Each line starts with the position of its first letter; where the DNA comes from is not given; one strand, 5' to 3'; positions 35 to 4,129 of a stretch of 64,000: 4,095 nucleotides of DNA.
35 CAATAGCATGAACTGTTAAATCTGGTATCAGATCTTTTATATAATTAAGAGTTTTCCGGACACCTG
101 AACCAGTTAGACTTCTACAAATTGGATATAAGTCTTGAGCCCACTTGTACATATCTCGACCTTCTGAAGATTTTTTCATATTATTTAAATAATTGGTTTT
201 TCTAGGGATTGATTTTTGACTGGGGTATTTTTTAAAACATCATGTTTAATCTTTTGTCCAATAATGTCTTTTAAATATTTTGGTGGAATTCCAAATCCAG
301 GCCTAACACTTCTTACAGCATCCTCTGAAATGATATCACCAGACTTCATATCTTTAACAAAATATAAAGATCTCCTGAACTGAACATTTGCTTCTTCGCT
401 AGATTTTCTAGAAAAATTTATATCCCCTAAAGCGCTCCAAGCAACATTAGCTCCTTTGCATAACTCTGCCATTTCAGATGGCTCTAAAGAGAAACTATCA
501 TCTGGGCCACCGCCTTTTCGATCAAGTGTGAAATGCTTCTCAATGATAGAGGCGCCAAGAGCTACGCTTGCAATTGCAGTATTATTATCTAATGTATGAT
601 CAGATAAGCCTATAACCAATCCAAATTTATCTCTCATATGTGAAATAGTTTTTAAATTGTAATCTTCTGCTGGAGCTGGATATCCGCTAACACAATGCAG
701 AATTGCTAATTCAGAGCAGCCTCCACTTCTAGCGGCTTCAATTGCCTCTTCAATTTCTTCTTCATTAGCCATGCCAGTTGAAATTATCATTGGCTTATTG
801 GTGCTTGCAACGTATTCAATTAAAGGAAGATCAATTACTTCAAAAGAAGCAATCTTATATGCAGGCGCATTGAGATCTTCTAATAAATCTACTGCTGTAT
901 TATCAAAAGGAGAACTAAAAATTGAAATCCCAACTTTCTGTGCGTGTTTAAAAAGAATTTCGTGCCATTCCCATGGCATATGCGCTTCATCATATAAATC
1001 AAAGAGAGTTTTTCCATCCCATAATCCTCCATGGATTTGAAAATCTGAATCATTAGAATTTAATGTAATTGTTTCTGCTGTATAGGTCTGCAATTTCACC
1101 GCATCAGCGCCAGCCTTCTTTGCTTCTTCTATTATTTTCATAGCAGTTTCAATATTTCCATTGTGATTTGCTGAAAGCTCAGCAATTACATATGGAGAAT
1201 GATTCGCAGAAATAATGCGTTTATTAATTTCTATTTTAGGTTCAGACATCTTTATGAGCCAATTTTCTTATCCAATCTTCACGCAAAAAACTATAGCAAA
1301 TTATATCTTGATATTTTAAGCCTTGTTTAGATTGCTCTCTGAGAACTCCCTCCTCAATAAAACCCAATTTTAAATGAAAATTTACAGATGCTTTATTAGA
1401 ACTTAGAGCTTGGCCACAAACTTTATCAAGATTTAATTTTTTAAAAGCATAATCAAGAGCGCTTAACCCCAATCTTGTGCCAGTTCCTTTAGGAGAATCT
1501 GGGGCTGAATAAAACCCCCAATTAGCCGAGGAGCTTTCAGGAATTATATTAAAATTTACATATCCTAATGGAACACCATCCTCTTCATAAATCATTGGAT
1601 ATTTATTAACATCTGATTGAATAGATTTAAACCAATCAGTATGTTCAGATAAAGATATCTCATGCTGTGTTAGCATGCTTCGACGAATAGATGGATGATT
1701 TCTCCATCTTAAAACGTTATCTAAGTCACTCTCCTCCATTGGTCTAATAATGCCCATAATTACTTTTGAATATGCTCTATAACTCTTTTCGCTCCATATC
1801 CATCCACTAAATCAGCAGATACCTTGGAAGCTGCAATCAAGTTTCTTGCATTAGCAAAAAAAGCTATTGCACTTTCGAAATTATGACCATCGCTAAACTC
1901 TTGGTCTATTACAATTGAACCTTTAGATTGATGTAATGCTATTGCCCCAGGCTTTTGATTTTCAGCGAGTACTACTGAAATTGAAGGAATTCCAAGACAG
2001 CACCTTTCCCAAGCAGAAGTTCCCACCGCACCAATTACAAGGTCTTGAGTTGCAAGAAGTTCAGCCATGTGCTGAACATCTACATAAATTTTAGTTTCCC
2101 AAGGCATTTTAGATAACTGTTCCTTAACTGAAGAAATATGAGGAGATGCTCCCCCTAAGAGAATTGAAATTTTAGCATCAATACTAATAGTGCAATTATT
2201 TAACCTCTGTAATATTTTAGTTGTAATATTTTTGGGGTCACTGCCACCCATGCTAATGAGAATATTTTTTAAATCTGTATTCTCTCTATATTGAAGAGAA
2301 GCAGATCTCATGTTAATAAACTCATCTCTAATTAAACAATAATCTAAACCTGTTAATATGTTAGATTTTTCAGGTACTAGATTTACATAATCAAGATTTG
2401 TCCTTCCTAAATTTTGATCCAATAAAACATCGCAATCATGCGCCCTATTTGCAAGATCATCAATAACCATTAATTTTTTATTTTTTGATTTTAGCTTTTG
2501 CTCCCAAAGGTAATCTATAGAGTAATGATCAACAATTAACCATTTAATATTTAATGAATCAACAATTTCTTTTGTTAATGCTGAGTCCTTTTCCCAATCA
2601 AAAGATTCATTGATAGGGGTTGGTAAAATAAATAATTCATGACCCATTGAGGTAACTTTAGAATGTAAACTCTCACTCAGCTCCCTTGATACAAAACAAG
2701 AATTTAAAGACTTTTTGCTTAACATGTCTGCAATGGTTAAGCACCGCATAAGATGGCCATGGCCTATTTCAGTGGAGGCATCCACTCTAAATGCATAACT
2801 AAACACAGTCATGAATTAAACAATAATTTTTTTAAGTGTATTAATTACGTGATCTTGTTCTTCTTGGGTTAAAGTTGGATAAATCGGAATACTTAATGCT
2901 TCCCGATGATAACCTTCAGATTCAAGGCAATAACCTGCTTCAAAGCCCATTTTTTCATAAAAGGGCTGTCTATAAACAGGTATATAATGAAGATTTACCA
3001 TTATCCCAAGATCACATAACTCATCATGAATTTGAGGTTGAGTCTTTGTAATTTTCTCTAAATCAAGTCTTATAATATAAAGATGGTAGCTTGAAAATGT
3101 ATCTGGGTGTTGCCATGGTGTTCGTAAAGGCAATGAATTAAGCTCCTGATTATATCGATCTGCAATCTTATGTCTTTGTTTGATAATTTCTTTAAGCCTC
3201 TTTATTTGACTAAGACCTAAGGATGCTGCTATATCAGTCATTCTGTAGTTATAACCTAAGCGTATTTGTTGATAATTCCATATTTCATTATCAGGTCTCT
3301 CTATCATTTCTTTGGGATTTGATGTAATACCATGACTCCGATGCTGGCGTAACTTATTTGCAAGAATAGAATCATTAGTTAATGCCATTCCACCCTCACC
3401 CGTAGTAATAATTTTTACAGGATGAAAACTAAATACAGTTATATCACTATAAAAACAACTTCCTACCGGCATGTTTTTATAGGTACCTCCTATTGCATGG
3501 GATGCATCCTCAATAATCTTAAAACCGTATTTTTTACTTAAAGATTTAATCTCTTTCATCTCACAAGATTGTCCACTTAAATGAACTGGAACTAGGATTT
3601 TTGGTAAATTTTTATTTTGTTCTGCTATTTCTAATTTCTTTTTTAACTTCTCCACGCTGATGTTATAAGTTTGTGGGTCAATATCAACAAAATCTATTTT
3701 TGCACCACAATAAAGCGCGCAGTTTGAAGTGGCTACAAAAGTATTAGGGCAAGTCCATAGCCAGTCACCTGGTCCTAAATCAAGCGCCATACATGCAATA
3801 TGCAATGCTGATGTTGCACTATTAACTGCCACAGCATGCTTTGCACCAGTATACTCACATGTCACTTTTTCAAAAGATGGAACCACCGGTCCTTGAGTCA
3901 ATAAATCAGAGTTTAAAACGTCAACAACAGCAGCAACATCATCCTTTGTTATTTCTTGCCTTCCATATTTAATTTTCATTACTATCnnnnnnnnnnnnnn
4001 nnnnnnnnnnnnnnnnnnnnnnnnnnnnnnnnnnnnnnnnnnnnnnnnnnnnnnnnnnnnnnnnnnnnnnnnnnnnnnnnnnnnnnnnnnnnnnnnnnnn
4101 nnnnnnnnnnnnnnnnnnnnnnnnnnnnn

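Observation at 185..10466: Two different nonulosonic-acid synthases in one locus: a neuA-neuB-neuC set plus pseC-pseG-pseH-pseI, without pseB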

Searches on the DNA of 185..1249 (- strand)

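Call 80: search_dna_similar(query=L087:15071-16105:+, collection=ecoli_genomes, mode=distant, max_evalue=0.001, max_rows=60, rows=spread)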
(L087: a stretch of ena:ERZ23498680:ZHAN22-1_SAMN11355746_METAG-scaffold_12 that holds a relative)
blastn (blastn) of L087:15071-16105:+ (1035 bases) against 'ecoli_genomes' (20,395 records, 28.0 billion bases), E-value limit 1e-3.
Records with a match: 470; places in all: 471; records where one place covers at least 80% of the query: 437.
Genomes with a match: 470 of 5426; with a place that covers at least 80% of the query: 437. Places per genome that has any: lowest 1, median 1, highest 2. On chromosomes: 471 places; on plasmids: 0.
Best place of each record, by identity: 60-80% 470.
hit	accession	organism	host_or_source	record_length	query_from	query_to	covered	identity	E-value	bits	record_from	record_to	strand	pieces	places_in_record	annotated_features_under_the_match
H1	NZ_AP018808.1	Escherichia coli strain E2865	Bos taurus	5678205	2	992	96%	71.7%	6e-137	497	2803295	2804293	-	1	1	fnlA: UDP-N-acetylglucosamine 4,6-dehydratase/5-epimerase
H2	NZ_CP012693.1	Escherichia coli strain FORC_028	Homo sapiens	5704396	2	992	96%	71.7%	6e-137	497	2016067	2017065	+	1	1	fnlA: UDP-N-acetylglucosamine 4,6-dehydratase/5-epimerase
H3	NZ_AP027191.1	Escherichia coli strain 10153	Homo sapiens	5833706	2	992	96%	71.7%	6e-137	497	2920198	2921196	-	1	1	fnlA: UDP-N-acetylglucosamine 4,6-dehydratase/5-epimerase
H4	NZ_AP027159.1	Escherichia coli strain 2313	Homo sapiens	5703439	2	992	96%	71.7%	6e-137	497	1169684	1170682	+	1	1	fnlA: UDP-N-acetylglucosamine 4,6-dehydratase/5-epimerase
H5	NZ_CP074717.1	Escherichia coli strain War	Homo sapiens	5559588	2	992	96%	71.7%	6e-137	497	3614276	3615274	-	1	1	fnlA: UDP-N-acetylglucosamine 4,6-dehydratase/5-epimerase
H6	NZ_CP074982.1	Escherichia coli strain 12689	Homo sapiens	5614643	2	992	96%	71.7%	6e-137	497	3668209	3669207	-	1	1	fnlA: UDP-N-acetylglucosamine 4,6-dehydratase/5-epimerase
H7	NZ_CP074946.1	Escherichia coli strain 05_3471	Homo sapiens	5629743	2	992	96%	71.7%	6e-137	497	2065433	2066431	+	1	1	fnlA: UDP-N-acetylglucosamine 4,6-dehydratase/5-epimerase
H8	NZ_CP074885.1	Escherichia coli strain 2010C_3902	Homo sapiens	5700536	2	992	96%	71.7%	6e-137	497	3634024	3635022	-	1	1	fnlA: UDP-N-acetylglucosamine 4,6-dehydratase/5-epimerase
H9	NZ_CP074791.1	Escherichia coli strain 94_0962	Homo sapiens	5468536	2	992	96%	71.7%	6e-137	497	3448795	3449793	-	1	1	fnlA: UDP-N-acetylglucosamine 4,6-dehydratase/5-epimerase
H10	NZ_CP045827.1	Escherichia coli strain AUSMDU00014361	Homo sapiens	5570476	2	992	96%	71.6%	3e-135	492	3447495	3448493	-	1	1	fnlA: UDP-N-acetylglucosamine 4,6-dehydratase/5-epimerase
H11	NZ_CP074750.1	Escherichia coli strain N5D43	bovine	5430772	2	992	96%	71.6%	3e-135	492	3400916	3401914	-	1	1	fnlA: UDP-N-acetylglucosamine 4,6-dehydratase/5-epimerase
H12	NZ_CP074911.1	Escherichia coli strain 08_3418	Homo sapiens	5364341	2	992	96%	71.6%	3e-135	492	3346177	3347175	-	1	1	fnlA: UDP-N-acetylglucosamine 4,6-dehydratase/5-epimerase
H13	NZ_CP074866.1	Escherichia coli strain 2013C_3653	Homo sapiens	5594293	2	992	96%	71.6%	3e-135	492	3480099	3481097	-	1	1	fnlA: UDP-N-acetylglucosamine 4,6-dehydratase/5-epimerase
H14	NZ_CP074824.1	Escherichia coli strain 7_29_23A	bovine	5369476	2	992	96%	71.6%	3e-135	492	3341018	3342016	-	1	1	fnlA: UDP-N-acetylglucosamine 4,6-dehydratase/5-epimerase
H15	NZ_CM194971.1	Escherichia coli strain SL124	Homo sapiens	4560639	7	992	95%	70.9%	3e-128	469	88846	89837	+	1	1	fnlA: UDP-N-acetylglucosamine 4,6-dehydratase/5-epimerase | glycosyltransferase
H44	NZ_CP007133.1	Escherichia coli O145:H28 str. RM12761 strain RM12761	ice cream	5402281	31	966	90%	71.9%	7e-136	494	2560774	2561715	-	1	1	fnlA: UDP-N-acetylglucosamine 4,6-dehydratase/5-epimerase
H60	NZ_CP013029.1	Escherichia coli strain 2012C-4227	Homo sapiens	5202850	487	675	18%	67.9%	2e-4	57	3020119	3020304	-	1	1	pseB: UDP-N-acetylglucosamine 4,6-dehydratase (inverting)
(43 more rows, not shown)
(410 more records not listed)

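Call 81: get_annotated_region(hit=H44, flank=14000)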
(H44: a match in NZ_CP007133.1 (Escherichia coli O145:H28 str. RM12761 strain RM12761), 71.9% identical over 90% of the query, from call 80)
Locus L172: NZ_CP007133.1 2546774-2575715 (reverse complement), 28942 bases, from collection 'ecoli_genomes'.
description: Escherichia coli O145:H28 str. RM12761 chromosome, complete genome
organism: Escherichia coli O145:H28 str. RM12761 strain RM12761 (NCBI taxid 1248903)
replicon: chromosome; assembly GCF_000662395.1
host: -; source: ice cream; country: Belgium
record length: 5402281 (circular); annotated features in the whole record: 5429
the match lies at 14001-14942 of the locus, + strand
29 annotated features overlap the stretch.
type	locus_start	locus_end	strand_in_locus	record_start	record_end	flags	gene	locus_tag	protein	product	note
CDS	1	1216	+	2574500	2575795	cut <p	wcaM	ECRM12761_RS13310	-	colanic acid biosynthesis protein WcaM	incomplete; partial in the middle of a contig; missing C-terminus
CDS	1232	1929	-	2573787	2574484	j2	-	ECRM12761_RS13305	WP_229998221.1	IS1-like element IS1B family transposase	programmed frameshift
CDS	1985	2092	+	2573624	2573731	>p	-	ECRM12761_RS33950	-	hypothetical protein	incomplete; partial in the middle of a contig; missing N-terminus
CDS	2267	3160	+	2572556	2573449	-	galF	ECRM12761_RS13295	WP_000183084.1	UTP--glucose-1-phosphate uridylyltransferase GalF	-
CDS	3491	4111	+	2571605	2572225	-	-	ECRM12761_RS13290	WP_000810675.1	acetyltransferase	-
CDS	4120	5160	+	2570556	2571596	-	neuB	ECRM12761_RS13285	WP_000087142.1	N-acetylneuraminate synthase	-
CDS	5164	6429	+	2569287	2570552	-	-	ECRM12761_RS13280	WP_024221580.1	cytidylyltransferase domain-containing protein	-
CDS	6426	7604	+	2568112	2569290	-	neuC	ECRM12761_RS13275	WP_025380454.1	UDP-N-acetylglucosamine 2-epimerase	-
CDS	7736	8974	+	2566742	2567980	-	wzx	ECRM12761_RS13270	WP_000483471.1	O145 family O-antigen flippase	-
CDS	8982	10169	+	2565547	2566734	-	wzy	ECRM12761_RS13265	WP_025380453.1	O145 family O-antigen polymerase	-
CDS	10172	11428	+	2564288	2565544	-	-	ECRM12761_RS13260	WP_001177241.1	hypothetical protein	-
CDS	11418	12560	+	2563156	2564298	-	-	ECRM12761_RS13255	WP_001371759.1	N-acetyl sugar amidotransferase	-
CDS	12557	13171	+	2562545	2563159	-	hisH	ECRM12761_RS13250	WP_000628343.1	imidazole glycerol phosphate synthase subunit HisH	-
CDS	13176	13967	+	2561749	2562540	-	-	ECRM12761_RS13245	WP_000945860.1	AglZ/HisF2 family acetamidino modification protein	-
CDS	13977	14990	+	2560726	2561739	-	fnlA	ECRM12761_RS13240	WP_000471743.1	UDP-N-acetylglucosamine 4,6-dehydratase/5-epimerase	-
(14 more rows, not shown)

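Call 89: get_annotated_region(hit=H60, flank=12000)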
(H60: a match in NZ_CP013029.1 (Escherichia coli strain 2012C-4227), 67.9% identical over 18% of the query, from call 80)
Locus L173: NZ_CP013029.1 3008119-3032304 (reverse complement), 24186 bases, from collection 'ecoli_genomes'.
description: Escherichia coli strain 2012C-4227 chromosome, complete genome
organism: Escherichia coli strain 2012C-4227 (NCBI taxid 562)
replicon: chromosome; assembly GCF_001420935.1
host: Homo sapiens; source: missing; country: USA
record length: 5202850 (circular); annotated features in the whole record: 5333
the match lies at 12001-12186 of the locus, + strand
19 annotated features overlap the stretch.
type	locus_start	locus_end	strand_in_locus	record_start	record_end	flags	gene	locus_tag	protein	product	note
CDS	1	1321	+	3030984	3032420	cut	cpsB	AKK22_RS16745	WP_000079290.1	mannose-1-phosphate guanyltransferase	-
CDS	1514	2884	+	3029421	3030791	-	cpsG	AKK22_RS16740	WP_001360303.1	colanic acid biosynthesis phosphomannomutase CpsG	-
CDS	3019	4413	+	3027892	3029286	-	wcaJ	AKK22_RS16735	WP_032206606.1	undecaprenyl-phosphate glucose phosphotransferase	-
CDS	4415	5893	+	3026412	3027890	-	wzxC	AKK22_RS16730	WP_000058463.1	colanic acid undecaprenyl disphosphate flippase WzxC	-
CDS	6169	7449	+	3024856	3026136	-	wcaK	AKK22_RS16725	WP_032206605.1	colanic acid biosynthesis pyruvyl transferase WcaK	-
CDS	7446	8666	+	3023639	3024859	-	wcaL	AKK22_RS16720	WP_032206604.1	colanic acid biosynthesis glycosyltransferase WcaL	-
CDS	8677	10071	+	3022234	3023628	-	wcaM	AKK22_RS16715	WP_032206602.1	colanic acid biosynthesis protein WcaM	-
CDS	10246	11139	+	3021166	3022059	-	galF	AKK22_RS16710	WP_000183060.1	UTP--glucose-1-phosphate uridylyltransferase GalF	-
CDS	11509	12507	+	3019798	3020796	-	pseB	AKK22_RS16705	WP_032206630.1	UDP-N-acetylglucosamine 4,6-dehydratase (inverting)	-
CDS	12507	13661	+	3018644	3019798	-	pseC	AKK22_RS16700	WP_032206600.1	UDP-4-amino-4,6-dideoxy-N-acetyl-beta-L-altrosamine transaminase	-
CDS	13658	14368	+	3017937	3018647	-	pseF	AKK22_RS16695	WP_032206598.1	pseudaminic acid cytidylyltransferase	-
CDS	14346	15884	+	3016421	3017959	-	pseG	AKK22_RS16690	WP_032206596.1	UDP-2,4-diacetamido-2,4,6-trideoxy-beta-L-altropyranose hydrolase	-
CDS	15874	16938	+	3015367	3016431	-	pseI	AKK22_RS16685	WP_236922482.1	pseudaminic acid synthase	-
CDS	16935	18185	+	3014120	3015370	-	wzx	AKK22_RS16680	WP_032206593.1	O165 family O-antigen flippase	-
CDS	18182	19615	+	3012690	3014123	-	-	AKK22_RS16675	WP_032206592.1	hypothetical protein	-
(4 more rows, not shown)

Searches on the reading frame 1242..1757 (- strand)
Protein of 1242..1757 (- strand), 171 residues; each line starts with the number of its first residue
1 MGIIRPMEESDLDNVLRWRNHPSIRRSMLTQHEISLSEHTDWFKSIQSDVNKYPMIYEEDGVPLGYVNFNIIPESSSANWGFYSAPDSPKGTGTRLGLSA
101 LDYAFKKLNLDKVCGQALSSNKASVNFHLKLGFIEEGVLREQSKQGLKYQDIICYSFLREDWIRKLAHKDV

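Call 3: search_protein_families(library=ncbifam, proteins=[window:1242-1757:-], max_evalue=0.00001)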
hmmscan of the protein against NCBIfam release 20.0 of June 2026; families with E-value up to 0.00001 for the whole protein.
window:1242-1757:- (171 aa): 2 families
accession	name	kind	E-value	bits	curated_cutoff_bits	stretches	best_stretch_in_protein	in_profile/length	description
TIGR03585.1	PseH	equivalog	2.5e-36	125.1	93.1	1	5-155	4-155/156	UDP-4-amino-4,6-dideoxy-N-acetyl-beta-L-altrosamine N-acetyltransferase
NF011709.0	PRK15130.1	equivalog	9.5e-08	32.1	218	1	4-165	9-172/186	spermidine N1-acetyltransferase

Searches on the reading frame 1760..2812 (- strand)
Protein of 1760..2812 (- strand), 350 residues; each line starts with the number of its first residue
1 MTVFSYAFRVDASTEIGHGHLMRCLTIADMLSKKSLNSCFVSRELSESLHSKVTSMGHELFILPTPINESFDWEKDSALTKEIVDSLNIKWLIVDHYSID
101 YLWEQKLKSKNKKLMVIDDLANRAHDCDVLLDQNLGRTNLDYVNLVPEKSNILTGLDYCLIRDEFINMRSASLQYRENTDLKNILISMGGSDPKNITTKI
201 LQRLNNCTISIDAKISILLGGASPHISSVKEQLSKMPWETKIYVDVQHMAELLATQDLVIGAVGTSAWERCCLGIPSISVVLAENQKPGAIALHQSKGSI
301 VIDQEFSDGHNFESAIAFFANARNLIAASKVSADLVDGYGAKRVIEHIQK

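Call 3: search_protein_families(library=ncbifam, proteins=[window:1760-2812:-], max_evalue=0.00001)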
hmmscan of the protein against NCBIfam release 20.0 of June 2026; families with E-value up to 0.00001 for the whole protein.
window:1760-2812:- (350 aa): 1 family
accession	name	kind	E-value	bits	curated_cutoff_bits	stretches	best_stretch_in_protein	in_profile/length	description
TIGR03590.1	PseG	equivalog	7.4e-85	284.9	153.55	1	7-287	4-274/280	UDP-2,4-diacetamido-2,4,6-trideoxy-beta-L-altropyranose hydrolase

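Call 17: search_protein_families(library=pfam, proteins=[window:1760-2812:-], max_evalue=0.001)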
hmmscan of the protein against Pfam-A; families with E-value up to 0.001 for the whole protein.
window:1760-2812:- (350 aa): 0 families

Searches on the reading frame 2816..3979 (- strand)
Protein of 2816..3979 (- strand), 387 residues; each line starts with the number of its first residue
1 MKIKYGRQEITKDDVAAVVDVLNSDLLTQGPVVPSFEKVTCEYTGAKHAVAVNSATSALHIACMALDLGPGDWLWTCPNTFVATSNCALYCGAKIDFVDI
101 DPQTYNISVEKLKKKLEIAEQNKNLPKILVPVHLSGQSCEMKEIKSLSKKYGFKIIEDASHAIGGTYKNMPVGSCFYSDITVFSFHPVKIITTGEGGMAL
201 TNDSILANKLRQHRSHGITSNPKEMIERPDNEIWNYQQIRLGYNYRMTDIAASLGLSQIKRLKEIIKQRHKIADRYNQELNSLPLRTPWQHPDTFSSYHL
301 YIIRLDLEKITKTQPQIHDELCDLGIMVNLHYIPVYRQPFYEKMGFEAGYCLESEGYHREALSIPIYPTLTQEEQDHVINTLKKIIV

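Call 3: search_protein_families(library=ncbifam, proteins=[window:2816-3979:-], max_evalue=0.00001)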
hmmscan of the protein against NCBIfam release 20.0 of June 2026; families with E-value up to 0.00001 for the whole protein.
window:2816-3979:- (387 aa): 7 families
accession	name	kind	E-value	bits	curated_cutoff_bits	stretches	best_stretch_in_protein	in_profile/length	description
TIGR03588.1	PseC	equivalog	1.6e-156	521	423.5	1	3-385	2-379/380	UDP-4-amino-4,6-dideoxy-N-acetyl-beta-L-altrosamine transaminase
NF008658.2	PRK11658.1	equivalog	1.6e-77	260.7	631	1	5-386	7-377/379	UDP-4-amino-4-deoxy-L-arabinose aminotransferase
TIGR04181.1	NHT_00031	hypoth_equivalog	1.4e-66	224.8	420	1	11-365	9-357/359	LegC family aminotransferase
NF008687.0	PRK11706.1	equivalog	6.2e-58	196.3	375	1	3-386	2-374/375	dTDP-4-amino-4,6-dideoxygalactose transaminase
TIGR02379.1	ECA_wecE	subfamily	4.8e-47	160.5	434.85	1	24-385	24-374/376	dTDP-4-amino-4,6-dideoxy-D-glucose transaminase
NF011936.0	PRK15407.1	equivalog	1.3e-42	146.1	423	1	3-386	37-436/440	lipopolysaccharide biosynthesis protein RfbH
TIGR04427.1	PLP_DesI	equivalog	3.7e-40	138.2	650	1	21-334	41-332/390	dTDP-4-dehydro-6-deoxyglucose aminotransferase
